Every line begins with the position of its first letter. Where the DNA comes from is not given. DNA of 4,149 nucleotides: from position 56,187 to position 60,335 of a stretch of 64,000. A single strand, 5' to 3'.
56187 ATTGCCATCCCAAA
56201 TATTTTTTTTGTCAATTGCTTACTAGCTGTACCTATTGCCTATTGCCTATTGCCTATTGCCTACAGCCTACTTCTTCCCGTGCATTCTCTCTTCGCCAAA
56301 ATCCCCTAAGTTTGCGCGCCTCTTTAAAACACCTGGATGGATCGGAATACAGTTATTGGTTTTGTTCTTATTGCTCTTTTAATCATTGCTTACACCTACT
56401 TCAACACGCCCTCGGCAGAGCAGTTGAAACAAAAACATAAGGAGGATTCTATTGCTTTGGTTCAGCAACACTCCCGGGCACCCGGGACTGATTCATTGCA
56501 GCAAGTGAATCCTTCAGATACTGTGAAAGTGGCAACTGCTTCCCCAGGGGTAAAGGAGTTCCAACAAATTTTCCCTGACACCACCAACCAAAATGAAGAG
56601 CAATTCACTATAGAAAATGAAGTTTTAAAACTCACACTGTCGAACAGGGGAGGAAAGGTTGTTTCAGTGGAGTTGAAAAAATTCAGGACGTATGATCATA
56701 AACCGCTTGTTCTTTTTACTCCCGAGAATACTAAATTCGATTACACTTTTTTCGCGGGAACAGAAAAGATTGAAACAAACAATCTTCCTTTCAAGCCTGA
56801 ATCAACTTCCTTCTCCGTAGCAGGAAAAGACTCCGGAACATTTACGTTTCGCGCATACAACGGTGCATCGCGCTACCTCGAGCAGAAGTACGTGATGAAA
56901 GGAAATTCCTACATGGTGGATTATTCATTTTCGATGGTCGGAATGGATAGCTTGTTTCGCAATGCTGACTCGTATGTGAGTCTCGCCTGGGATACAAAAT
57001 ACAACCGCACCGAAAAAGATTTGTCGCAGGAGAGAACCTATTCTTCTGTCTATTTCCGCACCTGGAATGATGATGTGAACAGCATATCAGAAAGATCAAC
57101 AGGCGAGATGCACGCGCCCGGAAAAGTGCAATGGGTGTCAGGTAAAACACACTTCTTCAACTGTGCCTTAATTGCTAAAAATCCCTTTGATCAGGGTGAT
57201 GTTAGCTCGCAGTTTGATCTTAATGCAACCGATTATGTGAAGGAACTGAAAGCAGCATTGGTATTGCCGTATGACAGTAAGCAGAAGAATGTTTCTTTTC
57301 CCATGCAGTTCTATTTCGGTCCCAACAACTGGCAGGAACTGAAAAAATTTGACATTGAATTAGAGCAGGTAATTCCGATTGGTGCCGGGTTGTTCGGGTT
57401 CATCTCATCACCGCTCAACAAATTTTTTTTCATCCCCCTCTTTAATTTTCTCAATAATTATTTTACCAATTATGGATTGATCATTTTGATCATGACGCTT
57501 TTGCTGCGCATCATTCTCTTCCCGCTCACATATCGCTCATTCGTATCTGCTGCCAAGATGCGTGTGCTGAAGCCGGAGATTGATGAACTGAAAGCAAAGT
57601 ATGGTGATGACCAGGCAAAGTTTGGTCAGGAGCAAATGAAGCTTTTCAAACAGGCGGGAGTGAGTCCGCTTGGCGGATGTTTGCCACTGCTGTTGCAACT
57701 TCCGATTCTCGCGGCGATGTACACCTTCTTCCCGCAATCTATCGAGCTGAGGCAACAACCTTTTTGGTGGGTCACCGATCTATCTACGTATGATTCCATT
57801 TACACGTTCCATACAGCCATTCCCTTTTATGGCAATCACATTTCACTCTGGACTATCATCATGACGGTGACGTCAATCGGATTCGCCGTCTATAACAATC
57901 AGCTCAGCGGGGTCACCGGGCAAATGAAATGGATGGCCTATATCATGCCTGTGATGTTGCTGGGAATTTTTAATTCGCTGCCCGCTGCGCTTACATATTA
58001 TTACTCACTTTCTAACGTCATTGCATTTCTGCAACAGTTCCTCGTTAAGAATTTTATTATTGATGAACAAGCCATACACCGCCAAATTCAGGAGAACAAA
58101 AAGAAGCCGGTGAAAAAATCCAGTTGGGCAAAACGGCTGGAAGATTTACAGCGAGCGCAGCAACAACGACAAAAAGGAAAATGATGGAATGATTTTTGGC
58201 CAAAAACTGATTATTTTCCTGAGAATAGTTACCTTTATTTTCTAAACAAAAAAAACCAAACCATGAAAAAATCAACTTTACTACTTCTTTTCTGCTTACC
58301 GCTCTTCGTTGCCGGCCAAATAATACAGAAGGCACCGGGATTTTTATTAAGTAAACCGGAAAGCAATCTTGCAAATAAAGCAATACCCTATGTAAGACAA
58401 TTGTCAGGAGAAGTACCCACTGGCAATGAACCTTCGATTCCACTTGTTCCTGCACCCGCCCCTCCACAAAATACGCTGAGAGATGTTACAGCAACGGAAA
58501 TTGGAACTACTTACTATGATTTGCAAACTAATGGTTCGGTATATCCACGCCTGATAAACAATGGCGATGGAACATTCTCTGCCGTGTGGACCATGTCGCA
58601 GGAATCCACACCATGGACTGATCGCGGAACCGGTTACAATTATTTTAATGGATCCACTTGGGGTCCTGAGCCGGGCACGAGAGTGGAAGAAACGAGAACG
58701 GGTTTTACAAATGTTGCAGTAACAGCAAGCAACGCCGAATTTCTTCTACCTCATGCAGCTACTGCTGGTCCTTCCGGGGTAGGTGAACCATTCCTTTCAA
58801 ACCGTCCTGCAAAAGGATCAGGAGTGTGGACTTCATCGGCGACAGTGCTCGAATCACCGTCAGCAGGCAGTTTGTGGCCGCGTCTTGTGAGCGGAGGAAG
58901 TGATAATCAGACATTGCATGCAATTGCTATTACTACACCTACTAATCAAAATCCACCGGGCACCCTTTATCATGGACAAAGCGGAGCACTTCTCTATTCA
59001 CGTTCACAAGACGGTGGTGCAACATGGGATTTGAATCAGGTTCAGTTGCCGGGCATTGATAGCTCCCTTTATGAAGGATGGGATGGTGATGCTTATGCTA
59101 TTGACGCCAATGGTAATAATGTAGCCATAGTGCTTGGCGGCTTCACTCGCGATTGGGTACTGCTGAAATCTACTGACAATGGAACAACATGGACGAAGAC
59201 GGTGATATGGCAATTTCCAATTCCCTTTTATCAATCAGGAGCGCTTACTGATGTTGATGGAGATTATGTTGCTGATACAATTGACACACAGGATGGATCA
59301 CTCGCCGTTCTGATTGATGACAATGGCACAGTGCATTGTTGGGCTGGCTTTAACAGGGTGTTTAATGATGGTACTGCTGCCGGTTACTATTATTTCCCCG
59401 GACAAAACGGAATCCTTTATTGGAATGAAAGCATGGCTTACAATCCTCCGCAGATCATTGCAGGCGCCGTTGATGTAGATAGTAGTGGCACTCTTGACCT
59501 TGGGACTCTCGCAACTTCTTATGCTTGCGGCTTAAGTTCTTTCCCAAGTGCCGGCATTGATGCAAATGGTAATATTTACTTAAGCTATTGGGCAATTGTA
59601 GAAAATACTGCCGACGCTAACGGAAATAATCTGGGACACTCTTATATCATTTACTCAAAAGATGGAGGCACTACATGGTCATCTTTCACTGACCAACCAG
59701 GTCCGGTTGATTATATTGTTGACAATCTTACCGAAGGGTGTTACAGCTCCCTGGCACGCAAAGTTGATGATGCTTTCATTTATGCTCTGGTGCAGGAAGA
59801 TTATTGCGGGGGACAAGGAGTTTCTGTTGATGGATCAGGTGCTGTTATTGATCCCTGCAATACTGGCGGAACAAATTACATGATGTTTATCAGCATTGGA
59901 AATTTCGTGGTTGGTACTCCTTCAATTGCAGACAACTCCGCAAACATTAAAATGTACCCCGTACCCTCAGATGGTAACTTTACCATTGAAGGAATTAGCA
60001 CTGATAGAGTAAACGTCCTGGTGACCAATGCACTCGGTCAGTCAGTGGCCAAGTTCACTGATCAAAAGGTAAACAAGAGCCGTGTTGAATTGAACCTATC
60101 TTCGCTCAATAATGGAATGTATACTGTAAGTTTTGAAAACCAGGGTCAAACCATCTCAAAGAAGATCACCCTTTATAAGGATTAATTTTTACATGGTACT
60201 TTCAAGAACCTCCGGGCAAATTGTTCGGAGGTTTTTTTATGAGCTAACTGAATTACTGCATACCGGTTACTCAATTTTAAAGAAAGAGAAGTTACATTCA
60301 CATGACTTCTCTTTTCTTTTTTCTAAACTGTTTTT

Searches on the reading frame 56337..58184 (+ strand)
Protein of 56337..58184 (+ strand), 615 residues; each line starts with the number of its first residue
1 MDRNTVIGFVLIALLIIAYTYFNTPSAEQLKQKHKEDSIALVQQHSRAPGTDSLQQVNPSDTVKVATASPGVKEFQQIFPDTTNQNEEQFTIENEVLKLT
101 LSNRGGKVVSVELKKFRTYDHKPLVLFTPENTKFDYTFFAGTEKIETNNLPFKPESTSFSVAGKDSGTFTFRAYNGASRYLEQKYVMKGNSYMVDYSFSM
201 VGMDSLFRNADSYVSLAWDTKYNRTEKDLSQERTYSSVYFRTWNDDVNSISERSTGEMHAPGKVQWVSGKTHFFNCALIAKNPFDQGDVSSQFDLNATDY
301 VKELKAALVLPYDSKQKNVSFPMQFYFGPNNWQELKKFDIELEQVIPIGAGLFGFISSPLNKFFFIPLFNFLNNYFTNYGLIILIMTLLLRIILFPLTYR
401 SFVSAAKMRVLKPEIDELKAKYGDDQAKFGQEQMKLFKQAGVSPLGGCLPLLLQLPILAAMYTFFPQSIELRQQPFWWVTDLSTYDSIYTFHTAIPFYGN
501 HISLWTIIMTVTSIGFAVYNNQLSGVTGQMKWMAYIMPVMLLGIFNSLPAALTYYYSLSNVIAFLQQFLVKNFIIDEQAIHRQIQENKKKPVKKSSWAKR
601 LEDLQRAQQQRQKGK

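Call 111: search_protein_families(library=pfam, proteins=[window:56337-58184:+], max_evalue=0.0001)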
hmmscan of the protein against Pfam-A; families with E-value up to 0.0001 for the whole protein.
window:56337-58184:+ (615 aa): 2 families
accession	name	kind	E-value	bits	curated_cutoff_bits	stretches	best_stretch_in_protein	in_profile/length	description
PF02096.25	60KD_IMP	-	2.5e-49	167.8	35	1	379-571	1-162/163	60Kd inner membrane protein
PF14849.12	YidC_periplas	-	8.2e-28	98.6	24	1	90-361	2-281/283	YidC periplasmic domain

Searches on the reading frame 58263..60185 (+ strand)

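Call 111: search_protein_families(library=pfam, proteins=[window:58263-60185:+], max_evalue=0.0001)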
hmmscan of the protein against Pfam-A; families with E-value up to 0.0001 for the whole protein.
window:58263-60185:+ (640 aa): 2 families
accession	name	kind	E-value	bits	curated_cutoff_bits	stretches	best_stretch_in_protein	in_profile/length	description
PF18962.6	Por_Secre_tail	-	3.8e-12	46.8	27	1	564-635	1-73/75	Secretion system C-terminal sorting domain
PF13088.12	BNR_2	-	7.9e-05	22.6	31.4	0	239-314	182-252/277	BNR repeat-like domain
